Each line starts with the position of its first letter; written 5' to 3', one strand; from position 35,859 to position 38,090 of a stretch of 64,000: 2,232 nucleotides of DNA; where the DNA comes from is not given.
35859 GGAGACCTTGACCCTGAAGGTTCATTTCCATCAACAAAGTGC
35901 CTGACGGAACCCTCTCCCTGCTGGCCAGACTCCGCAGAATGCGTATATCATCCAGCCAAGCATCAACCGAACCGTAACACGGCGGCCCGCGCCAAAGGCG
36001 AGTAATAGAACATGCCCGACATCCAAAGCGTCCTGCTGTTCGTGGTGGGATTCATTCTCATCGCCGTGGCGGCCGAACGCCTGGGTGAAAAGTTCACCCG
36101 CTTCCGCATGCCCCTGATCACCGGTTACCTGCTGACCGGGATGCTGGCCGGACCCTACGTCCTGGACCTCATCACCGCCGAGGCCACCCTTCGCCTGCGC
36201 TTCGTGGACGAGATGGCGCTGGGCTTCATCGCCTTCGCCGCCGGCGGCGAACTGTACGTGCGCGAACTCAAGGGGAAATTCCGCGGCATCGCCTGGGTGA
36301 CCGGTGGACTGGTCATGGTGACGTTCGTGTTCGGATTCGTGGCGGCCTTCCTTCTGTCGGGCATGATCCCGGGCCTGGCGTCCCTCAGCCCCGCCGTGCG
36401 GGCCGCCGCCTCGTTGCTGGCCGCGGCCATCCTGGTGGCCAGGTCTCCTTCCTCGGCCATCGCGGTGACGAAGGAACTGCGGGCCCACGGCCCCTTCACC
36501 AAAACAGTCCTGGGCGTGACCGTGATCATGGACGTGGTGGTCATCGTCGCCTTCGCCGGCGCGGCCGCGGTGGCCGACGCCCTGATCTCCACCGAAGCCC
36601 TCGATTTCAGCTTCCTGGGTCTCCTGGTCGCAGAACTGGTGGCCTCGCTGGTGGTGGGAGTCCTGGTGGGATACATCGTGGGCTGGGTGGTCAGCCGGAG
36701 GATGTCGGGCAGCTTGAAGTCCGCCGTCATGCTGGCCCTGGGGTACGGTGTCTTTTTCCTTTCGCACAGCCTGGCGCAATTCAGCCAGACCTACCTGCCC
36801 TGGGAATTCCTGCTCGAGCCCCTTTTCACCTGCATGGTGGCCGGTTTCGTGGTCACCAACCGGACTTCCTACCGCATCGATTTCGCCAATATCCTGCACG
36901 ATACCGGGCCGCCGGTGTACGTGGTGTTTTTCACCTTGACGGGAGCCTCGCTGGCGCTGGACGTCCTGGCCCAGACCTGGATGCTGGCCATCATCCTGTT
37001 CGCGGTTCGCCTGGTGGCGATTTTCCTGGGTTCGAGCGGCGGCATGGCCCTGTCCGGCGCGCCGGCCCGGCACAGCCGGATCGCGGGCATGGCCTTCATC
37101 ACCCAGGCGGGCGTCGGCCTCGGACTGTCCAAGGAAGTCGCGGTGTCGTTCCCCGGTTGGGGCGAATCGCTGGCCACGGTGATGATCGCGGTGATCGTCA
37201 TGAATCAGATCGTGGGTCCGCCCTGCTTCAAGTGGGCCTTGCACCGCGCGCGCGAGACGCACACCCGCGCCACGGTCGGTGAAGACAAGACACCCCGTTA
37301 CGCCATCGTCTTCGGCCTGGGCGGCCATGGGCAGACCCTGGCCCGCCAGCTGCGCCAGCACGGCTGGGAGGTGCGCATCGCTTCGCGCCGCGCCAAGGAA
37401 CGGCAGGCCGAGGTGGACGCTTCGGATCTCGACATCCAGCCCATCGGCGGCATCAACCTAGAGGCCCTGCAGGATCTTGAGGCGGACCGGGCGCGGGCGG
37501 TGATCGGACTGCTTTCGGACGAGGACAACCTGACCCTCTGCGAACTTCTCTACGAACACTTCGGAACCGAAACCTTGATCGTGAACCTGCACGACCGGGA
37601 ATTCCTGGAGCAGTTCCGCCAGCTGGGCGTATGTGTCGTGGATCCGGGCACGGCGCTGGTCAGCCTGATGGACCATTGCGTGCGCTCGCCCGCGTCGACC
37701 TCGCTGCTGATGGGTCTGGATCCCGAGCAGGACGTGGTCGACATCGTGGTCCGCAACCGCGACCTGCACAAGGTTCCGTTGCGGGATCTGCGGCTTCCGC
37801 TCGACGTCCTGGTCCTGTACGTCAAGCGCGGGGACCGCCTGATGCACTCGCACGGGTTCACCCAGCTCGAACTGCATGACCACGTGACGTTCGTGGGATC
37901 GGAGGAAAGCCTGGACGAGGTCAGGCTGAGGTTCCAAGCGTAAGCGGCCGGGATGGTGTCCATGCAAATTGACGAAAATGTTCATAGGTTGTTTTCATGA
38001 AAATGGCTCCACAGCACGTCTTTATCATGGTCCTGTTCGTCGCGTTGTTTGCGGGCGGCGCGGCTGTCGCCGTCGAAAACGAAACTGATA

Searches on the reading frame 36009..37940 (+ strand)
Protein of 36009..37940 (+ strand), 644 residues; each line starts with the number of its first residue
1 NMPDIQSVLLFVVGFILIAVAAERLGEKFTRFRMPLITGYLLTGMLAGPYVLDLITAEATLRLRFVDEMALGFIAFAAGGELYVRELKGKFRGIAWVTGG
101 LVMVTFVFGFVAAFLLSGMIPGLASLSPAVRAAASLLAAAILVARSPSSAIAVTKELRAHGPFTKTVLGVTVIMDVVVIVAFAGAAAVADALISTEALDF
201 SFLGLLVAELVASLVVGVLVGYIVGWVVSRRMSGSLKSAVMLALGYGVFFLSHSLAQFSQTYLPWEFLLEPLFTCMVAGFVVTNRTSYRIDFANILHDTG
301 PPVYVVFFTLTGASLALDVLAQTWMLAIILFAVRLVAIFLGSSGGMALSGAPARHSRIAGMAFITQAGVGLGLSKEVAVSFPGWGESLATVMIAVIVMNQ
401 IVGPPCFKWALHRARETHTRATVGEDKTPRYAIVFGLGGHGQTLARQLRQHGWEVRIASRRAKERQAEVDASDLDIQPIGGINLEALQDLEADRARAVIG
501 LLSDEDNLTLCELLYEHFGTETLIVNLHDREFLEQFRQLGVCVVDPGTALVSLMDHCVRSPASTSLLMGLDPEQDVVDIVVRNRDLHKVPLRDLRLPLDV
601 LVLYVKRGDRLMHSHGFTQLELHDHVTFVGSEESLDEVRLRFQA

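Call 9: search_protein_families(library=pfam, proteins=[window:36009-37940:+], max_evalue=0.01)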
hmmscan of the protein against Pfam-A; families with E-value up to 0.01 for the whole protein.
window:36009-37940:+ (644 aa): 5 families
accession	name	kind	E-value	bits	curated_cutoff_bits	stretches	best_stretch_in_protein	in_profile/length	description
PF00999.27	Na_H_Exchanger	-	7.1e-22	78.2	26.2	1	28-410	10-372/375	Sodium/hydrogen exchanger, transmembrane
PF02254.24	TrkA_N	-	3.8e-11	43.7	23.8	1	433-542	2-111/116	TrkA-N domain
PF02080.26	TrkA_C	-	7.4e-07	29.4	27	1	580-642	5-70/71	TrkA-C domain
PF03807.23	F420_oxidored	-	0.0022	19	21.6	1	432-488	3-58/94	NADP oxidoreductase coenzyme F420-dependent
PF03435.24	Sacchrp_dh_NADP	-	0.0054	17.5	25.1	0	433-516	2-90/129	Saccharopine dehydrogenase NADP binding domain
